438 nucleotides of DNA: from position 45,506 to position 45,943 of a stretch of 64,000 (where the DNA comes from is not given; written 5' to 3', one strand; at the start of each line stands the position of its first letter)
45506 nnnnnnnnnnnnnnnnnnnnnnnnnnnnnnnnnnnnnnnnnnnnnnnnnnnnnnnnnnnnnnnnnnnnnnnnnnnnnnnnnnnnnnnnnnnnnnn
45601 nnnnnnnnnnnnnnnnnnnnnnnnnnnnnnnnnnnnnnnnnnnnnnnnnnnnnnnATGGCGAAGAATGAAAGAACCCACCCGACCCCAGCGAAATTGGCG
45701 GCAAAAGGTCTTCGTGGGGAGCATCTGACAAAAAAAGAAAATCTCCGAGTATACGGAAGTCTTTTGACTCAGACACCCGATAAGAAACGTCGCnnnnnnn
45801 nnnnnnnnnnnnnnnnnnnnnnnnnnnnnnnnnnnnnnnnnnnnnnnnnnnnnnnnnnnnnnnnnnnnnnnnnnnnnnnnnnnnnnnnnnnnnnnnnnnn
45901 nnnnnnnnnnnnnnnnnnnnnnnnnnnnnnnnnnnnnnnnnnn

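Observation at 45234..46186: ~950-bp gene-poor region beside tRNA-Pro, ending in a truncated MITE copy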

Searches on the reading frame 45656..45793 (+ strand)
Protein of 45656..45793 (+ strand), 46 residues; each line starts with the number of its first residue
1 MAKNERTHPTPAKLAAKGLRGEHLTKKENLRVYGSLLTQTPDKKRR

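Call 10: search_protein_families(library=pfam, max_evalue=1, proteins=[window:45656-45793:+])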
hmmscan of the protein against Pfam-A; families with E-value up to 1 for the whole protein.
seq(46 aa): 0 families

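Call 11: search_protein_families(library=phrogs, max_evalue=1, proteins=[window:45656-45793:+])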
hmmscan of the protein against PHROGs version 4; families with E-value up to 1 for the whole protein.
seq(46 aa): 0 families

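Call 23: find_homologous_proteins(query=window:45656-45793:+, max_evalue=10)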
Query seq(46 aa) (46 aa): 1 proteins with E <= 10 among 1 candidates.
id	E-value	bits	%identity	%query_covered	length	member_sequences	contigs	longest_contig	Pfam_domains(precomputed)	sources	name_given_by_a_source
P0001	2.7e-22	94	100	100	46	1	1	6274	-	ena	-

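Call 59: find_related_loci(query=A4, collection=viral_contigs, flank=3000)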
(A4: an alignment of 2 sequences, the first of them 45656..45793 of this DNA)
Query A4 (46 aa) in viral_contigs; peptide patterns used: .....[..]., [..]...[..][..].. (x = any residue, [..] = any of these).
122 stretches matched a pattern; 14 encode a relative of the query (tblastn E <= 1e-3); 14 distinct loci.
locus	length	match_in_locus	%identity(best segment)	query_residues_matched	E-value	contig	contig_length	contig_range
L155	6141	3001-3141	49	1-46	4e-9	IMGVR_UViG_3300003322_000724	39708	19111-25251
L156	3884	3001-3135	48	1-46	2e-8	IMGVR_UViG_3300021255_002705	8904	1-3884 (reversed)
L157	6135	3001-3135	50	1-46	3e-8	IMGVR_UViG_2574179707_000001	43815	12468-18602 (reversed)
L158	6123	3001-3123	55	1-42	1e-7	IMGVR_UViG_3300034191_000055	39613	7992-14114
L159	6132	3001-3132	48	1-43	3e-7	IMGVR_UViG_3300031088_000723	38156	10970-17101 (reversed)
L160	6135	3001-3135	51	1-44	4e-7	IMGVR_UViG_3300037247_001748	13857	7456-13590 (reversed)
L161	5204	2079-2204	49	1-43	9e-7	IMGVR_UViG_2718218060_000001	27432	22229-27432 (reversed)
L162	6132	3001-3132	44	1-45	5e-6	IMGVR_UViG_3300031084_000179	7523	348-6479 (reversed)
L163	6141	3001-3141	45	1-46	1e-5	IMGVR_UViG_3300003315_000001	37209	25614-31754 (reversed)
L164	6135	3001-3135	48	1-46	1e-5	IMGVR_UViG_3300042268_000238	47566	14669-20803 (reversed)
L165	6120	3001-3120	50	1-39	1e-5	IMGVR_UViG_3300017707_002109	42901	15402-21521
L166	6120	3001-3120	50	1-39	1e-5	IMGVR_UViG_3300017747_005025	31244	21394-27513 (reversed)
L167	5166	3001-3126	44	1-43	4e-5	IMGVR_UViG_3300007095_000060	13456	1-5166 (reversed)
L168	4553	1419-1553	43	1-46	7e-5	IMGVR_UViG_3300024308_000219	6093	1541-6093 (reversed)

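Call 63: search_protein_families(library=phrogs, alignment_id=A5, max_evalue=0.01)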
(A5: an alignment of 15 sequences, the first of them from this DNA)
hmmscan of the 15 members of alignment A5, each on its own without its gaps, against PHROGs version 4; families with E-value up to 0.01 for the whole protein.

A. member 1, seq(46 aa): 0 families

B. families by the number of members that match (of 15 scanned): 1 family
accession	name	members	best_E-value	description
phrog_5079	-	14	1.8e-16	-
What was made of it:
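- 45656..45796 (+): Gene for a 46-aa Lys/Ala-rich basic protein (phage family; relatives match PHROG 5079). 14 of 15 family members match PHROG 5079 (call 63).
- On Small basic phage protein family (PHROG 5079): Member 1 matched no family at E<=0.01, while 14 of 15 aligned members match with best E 1.8e-16 (call 63).
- Closest known: PHROG 5079 small basic phage proteins. Different: The window's own protein does not reach E<=0.01 against the PHROG profile (call 63).
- Relatives match PHROG 5079 (call 63).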

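Call 64: search_protein_families(library=pfam, alignment_id=A5, max_evalue=0.1)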
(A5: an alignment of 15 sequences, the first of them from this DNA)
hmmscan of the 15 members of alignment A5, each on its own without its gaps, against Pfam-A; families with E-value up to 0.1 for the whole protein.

A. member 1, seq(46 aa): 0 families

B. families by the number of members that match (of 15 scanned): 2 families
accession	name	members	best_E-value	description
PF10549.14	ORF11CD3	1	0.0085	ORF11CD3 domain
PF05318.17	Tombus_movement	1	0.07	Tombusvirus movement protein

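Call 73: search_protein_families(library=padloc, max_evalue=0.1, proteins=[window:45656-45793:+])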
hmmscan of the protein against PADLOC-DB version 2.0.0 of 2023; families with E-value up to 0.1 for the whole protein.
window:45656-45793:+ (46 aa): 0 families

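Call 74: search_protein_families(library=ncbifam, max_evalue=0.1, proteins=[window:45656-45793:+])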
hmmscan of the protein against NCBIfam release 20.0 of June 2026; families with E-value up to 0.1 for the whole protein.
window:45656-45793:+ (46 aa): 0 families

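Call 86: search_solved_structures(query=A5, max_evalue=1)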
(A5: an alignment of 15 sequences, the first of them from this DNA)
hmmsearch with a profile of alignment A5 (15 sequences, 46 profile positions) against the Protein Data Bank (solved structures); distinct sequences matched with E-value up to 1: 8.
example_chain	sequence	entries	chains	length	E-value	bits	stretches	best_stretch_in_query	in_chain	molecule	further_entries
7udk_A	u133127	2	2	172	0.00069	23.2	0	10-41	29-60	Designed helical repeat protein (DHR) RPB_LRP2_R4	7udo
5khr_X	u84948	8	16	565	0.12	16.1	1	14-42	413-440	Anaphase-promoting complex subunit 7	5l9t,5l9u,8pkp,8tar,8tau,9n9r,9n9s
5khu_X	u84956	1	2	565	0.12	16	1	14-42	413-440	Anaphase-promoting complex subunit 7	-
5g04_X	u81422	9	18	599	0.13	15.9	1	14-42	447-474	ANAPHASE-PROMOTING COMPLEX SUBUNIT 7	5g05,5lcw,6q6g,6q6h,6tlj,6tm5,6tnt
4ui9_X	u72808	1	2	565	0.18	15.5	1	14-42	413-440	ANAPHASE-PROMOTING COMPLEX SUBUNIT 7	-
5a31_X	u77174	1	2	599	0.2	15.4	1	14-42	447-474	ANAPHASE-PROMOTING COMPLEX SUBUNIT 7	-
4xl5_C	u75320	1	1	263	0.23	15.2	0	17-42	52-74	bGFP-A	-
6ei9_A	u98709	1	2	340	0.45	14.2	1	24-42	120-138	tRNA-dihydrouridine synthase B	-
